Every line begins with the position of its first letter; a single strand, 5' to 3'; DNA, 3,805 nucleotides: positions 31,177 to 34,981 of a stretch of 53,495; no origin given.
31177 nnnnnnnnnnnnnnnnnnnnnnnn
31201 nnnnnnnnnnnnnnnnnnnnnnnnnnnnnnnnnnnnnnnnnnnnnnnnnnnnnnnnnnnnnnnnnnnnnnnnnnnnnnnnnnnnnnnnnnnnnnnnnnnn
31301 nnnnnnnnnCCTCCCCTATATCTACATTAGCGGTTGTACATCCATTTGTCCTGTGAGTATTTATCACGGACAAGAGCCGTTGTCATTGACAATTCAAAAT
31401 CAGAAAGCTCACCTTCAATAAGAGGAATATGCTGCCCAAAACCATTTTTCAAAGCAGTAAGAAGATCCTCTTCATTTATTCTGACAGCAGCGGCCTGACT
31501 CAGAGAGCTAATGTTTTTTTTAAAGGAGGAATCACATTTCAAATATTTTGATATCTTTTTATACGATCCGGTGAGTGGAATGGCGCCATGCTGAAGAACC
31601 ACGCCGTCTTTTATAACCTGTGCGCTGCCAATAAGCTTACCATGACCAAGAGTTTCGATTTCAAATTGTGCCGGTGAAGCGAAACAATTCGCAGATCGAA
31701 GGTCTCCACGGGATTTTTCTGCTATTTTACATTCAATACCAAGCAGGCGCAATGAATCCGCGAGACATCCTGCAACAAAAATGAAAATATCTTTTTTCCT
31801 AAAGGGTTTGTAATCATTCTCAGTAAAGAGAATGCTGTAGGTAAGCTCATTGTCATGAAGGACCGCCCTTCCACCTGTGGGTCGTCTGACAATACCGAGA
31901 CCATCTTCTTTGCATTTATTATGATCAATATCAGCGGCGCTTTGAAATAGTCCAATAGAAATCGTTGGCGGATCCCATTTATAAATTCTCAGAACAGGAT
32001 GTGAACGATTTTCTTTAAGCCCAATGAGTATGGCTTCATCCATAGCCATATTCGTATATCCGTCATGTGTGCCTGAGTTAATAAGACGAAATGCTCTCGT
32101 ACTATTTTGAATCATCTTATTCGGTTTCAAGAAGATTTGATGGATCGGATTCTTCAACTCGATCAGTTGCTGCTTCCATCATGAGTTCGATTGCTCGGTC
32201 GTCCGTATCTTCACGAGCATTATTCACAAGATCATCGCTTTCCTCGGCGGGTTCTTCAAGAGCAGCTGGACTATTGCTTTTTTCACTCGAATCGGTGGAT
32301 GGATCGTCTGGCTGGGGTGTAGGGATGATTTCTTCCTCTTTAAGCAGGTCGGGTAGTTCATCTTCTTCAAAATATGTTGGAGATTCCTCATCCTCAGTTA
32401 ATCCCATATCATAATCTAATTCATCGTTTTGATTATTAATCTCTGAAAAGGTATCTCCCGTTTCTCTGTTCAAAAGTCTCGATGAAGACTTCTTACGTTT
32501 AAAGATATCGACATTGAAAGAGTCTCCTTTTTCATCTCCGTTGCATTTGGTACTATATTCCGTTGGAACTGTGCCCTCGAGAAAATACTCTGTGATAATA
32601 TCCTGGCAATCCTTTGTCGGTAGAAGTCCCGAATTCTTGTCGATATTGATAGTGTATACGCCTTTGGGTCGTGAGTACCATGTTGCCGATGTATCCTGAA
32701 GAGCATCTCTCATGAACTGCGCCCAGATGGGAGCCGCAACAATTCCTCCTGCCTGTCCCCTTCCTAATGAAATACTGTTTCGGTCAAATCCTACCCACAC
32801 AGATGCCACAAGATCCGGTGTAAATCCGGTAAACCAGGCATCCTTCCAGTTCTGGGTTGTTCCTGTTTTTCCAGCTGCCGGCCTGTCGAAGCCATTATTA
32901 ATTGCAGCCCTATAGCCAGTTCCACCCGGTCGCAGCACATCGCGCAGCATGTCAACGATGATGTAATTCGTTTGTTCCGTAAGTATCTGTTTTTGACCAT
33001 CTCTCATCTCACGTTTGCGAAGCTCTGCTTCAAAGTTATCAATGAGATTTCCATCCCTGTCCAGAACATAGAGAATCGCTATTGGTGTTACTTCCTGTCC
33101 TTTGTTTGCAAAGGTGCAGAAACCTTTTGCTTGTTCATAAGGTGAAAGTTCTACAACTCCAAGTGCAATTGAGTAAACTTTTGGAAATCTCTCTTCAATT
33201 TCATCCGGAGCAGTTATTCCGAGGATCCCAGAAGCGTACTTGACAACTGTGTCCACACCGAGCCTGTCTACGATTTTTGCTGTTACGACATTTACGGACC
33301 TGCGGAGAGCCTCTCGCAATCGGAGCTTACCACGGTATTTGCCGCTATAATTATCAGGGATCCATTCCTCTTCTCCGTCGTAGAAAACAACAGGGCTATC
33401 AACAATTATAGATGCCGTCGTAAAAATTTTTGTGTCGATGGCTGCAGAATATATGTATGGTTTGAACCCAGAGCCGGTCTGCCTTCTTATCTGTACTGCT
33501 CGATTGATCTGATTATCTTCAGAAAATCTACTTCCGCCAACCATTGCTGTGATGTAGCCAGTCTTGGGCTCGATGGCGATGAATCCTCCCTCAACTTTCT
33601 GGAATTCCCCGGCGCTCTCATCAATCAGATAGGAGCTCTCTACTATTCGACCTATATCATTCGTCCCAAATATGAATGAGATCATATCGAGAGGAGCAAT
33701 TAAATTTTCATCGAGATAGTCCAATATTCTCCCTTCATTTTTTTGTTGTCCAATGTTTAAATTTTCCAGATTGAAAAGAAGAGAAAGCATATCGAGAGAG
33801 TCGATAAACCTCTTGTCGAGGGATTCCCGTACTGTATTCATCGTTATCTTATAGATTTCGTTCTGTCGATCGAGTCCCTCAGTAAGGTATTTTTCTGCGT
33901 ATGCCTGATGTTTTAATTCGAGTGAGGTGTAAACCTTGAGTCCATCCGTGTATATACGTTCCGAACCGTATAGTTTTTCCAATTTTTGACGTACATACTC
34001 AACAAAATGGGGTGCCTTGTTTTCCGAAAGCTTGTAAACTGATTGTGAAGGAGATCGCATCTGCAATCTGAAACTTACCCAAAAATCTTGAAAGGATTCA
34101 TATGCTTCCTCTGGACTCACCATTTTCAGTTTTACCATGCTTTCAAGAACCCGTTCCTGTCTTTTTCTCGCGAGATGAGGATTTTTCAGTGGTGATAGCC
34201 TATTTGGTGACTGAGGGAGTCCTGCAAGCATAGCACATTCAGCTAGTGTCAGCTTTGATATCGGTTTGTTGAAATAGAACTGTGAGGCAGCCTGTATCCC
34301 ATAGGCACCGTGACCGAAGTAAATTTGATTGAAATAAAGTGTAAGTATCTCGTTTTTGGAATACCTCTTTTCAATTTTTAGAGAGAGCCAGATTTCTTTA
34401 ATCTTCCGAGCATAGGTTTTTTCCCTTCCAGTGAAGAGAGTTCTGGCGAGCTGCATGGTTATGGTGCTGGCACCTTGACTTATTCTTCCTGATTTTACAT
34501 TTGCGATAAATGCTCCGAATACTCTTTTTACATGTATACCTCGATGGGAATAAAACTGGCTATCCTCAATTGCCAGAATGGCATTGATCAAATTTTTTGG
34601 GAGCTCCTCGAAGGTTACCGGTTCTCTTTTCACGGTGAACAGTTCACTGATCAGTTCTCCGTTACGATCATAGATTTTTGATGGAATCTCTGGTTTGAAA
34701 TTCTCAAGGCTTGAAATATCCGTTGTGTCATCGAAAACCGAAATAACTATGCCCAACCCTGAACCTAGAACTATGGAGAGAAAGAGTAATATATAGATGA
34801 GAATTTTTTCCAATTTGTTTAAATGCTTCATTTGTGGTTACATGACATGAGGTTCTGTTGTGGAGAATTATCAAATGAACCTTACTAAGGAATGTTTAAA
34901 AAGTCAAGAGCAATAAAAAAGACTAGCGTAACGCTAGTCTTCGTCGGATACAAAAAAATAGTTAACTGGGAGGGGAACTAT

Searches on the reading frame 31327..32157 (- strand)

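Call 10: search_protein_families(library=pfam, proteins=[window:31327-32157:-])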
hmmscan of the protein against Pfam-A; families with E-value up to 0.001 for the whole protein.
window:31327-32157:- (276 aa): 2 families
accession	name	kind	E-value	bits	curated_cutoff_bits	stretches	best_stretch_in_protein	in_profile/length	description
PF21948.1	LplA-B_cat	-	2.6e-28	99.8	27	1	32-240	1-199/200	Lipoyl protein ligase A/B catalytic domain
PF03099.24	BPL_LplA_LipB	-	9.7e-10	38.9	21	1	76-194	15-129/133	Biotin/lipoate A/B protein ligase family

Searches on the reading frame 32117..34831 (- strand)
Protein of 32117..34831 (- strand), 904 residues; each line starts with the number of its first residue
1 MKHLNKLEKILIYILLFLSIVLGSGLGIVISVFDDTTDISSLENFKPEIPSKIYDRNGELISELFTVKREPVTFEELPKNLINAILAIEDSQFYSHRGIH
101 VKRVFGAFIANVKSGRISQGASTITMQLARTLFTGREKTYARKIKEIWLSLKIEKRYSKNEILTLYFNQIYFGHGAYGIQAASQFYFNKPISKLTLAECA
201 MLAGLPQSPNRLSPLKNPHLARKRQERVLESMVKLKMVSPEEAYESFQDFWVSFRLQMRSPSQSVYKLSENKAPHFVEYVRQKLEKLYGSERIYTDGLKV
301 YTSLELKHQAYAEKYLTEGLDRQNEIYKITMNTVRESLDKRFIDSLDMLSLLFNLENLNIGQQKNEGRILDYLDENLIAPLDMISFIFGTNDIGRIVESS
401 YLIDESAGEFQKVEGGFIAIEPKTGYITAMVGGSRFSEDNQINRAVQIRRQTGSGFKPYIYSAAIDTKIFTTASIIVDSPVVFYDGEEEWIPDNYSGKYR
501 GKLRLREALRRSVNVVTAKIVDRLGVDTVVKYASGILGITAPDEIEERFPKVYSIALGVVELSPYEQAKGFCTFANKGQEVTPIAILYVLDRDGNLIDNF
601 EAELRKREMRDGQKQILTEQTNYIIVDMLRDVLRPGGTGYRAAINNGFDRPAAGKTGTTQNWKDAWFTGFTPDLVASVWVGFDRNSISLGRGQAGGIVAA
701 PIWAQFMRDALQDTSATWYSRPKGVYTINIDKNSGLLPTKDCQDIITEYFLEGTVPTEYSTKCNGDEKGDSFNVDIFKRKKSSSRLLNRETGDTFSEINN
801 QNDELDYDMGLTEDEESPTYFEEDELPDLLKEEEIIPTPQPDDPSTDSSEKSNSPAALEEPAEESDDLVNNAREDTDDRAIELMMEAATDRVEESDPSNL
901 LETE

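Call 10: search_protein_families(library=pfam, proteins=[window:32117-34831:-])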
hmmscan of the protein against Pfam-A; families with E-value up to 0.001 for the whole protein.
window:32117-34831:- (904 aa): 2 families
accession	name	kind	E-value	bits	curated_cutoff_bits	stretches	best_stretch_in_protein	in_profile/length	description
PF00912.28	Transgly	-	2.2e-67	226.4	27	1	58-232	2-177/178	Transglycosylase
PF00905.27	Transpeptidase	-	1.4e-28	100.4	22.1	1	415-707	1-298/299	Penicillin binding protein transpeptidase domain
